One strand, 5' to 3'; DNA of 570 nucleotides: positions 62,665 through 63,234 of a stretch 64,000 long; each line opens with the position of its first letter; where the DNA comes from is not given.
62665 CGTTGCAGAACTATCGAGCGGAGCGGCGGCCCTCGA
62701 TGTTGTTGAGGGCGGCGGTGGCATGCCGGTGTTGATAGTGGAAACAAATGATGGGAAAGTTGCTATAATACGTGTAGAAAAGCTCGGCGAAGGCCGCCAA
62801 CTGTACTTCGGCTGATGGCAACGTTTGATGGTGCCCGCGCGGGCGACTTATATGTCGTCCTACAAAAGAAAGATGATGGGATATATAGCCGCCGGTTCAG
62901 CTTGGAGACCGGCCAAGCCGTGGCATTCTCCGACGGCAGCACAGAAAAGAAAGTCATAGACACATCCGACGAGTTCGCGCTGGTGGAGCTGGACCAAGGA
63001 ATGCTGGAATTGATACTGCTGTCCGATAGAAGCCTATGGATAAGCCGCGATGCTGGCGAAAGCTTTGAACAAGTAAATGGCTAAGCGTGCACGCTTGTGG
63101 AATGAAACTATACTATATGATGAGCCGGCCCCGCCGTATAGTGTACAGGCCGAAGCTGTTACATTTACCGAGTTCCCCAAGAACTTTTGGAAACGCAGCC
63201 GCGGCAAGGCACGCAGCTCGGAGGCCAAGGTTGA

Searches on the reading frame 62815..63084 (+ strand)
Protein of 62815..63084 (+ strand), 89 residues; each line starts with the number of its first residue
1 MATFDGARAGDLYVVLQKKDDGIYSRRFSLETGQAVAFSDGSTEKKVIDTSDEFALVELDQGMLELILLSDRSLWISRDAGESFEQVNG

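Call 44: find_encoding_contigs(protein=window:62815-63084:+, flank=10000, max_places=4)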
Protein window:62815-63084:+ (89 aa): 2 contigs read that carry it; 1 place shown.
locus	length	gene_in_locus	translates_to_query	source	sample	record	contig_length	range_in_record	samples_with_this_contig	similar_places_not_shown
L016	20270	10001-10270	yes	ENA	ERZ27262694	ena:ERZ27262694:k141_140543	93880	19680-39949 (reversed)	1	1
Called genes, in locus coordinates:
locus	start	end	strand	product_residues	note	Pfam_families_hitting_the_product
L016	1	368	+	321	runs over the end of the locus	PF18906:Phage_tube_2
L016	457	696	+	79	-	-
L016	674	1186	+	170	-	-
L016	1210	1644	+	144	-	-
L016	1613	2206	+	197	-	-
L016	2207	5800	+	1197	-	-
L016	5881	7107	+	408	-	-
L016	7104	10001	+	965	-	-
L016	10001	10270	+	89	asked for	-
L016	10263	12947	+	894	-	-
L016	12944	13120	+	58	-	-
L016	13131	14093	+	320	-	-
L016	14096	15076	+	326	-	PF01075:Glyco_transf_9 (weak)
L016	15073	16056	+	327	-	PF13439:Glyco_transf_4, PF00534:Glycos_transf_1, PF13692:Glyco_trans_1_4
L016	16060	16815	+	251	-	PF05050:Methyltransf_21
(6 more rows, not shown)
